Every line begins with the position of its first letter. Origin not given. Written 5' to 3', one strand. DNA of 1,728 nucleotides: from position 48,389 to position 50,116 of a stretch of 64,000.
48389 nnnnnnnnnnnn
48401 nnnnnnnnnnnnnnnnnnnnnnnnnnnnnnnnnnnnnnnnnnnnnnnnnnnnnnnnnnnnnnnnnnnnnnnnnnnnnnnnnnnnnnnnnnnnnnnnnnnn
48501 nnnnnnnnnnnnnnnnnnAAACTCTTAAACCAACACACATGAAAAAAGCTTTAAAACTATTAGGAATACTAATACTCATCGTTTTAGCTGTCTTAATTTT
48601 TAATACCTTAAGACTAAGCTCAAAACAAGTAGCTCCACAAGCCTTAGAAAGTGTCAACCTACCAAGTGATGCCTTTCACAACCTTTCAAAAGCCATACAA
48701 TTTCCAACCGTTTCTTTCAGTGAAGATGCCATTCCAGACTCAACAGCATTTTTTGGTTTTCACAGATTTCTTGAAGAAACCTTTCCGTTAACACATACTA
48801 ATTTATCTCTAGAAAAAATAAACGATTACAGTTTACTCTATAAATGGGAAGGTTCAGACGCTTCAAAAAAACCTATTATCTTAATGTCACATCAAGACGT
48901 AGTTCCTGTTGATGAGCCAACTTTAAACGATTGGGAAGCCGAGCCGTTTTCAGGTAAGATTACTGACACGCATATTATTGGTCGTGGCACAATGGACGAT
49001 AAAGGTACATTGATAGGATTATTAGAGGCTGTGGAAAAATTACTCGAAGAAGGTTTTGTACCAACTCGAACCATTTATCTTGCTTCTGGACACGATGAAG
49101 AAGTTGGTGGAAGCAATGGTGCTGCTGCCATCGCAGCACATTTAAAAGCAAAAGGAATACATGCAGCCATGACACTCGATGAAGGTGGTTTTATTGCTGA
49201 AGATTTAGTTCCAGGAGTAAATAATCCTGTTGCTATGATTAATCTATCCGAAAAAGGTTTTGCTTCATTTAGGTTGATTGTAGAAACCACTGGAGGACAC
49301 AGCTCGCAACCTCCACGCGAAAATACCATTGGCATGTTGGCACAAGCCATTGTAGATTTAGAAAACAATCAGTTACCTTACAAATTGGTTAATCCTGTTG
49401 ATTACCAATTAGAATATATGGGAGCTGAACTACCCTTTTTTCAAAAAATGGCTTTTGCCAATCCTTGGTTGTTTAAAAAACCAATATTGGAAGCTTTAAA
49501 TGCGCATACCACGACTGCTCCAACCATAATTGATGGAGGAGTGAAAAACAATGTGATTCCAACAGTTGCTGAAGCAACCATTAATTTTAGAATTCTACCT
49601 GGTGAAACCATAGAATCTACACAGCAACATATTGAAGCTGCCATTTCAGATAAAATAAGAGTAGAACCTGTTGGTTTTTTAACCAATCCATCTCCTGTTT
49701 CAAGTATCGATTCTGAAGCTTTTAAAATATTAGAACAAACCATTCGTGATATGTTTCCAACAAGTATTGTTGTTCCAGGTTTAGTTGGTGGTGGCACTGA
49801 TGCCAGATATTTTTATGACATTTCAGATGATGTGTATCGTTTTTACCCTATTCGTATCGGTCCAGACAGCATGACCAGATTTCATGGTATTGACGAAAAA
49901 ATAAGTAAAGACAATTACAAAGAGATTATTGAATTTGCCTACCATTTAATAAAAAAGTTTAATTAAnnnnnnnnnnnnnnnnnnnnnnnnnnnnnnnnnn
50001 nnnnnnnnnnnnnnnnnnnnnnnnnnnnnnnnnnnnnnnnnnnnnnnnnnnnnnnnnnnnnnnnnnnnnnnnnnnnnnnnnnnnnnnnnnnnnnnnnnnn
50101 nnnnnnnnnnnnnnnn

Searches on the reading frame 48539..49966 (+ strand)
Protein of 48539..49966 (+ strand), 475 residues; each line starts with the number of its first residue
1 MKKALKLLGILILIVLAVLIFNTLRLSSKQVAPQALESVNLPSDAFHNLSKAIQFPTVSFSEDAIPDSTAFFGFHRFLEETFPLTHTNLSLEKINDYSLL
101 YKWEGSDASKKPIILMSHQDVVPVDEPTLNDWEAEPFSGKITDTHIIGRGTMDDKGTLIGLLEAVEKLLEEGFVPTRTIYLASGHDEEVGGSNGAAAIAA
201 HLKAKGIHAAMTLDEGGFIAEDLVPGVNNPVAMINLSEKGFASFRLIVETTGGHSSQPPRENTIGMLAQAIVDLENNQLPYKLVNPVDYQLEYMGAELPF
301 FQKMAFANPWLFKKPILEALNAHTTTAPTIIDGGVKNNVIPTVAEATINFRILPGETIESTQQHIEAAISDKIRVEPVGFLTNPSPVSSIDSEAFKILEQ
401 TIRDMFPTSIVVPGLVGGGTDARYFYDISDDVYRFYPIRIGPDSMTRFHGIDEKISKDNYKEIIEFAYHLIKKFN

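Call 56: search_protein_families(library=ncbifam, proteins=[window:48539-49966:+], max_evalue=0.00001)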
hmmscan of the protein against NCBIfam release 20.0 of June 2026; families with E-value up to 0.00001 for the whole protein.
window:48539-49966:+ (475 aa): 43 families (the best 25 are shown)
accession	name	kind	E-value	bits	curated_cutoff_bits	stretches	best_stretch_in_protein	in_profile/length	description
NF006113.0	PRK08262.1-4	equivalog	4e-130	434.9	503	1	10-473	24-504/510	M20 family peptidase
NF006111.0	PRK08262.1-1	equivalog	6.2e-128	427.5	825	1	10-472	17-489/493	M20 family peptidase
NF006112.0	PRK08262.1-3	equivalog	4.7e-103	345.4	510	1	41-472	46-487/492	M20 family peptidase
NF006596.0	PRK09133.1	subfamily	1.3e-63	215.2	349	1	35-474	29-470/474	hypothetical protein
NF005913.0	PRK07906.1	subfamily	2.8e-58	197.6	382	1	97-459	68-427/442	hypothetical protein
TIGR01910.1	DapE-ArgE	subfamily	2.1e-36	125.9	217.6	2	84-274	38-212/373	ArgE/DapE family deacylase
NF006399.0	PRK08651.1-2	equivalog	2.3e-36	125.7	381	1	104-471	61-401/405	succinyl-diaminopimelate desuccinylase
TIGR01880.1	Ac-peptdase-euk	subfamily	1.3e-32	113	338.6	2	85-217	46-177/401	N-acyl-aliphatic-L-amino acid amidohydrolase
NF006365.0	PRK08588.1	subfamily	1e-28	100.8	289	1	111-474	64-380/383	succinyl-diaminopimelate desuccinylase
NF005710.0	PRK07522.1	subfamily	1.1e-25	90.6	412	1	105-281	64-223/391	acetylornithine deacetylase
NF009557.0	PRK13009.1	equivalog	1.7e-25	90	284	2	93-279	44-220/377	succinyl-diaminopimelate desuccinylase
NF010589.0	PRK13983.1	equivalog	5.5e-24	84.9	333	1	101-265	77-230/409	M20 family metallo-hydrolase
NF005034.0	PRK06446.1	subfamily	1.4e-21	76.8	369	1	47-259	6-201/436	hypothetical protein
NF006400.0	PRK08651.1-3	equivalog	4.3e-20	71.9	374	2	103-208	76-178/410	succinyl-diaminopimelate desuccinylase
NF005306.0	PRK06837.1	subfamily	1.7e-19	70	376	1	104-201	91-183/427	ArgE/DapE family deacylase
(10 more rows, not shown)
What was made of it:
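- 48539..49966 (+): M20 family peptidase with N-terminal signal anchor, embedded in the array. NCBIfam M20 family peptidase (call 56).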

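Call 62: search_protein_families(library=pfam, proteins=[window:48539-49966:+], max_evalue=10)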
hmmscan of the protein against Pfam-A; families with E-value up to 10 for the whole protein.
window:48539-49966:+ (475 aa): 3 families
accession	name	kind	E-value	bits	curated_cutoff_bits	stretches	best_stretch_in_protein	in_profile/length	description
PF01546.33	Peptidase_M20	-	5.8e-33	115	24.6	1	114-472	1-205/206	Peptidase family M20/M25/M40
PF07687.19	M20_dimer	-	8.5e-18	64.7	21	1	237-372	2-102/107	Peptidase dimerisation domain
PF04389.22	Peptidase_M28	-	1.6e-06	28.4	21.3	1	101-217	4-96/193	Peptidase family M28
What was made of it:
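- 48539..49966 (+): Pfam Peptidase_M20 + M20_dimer (call 62).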
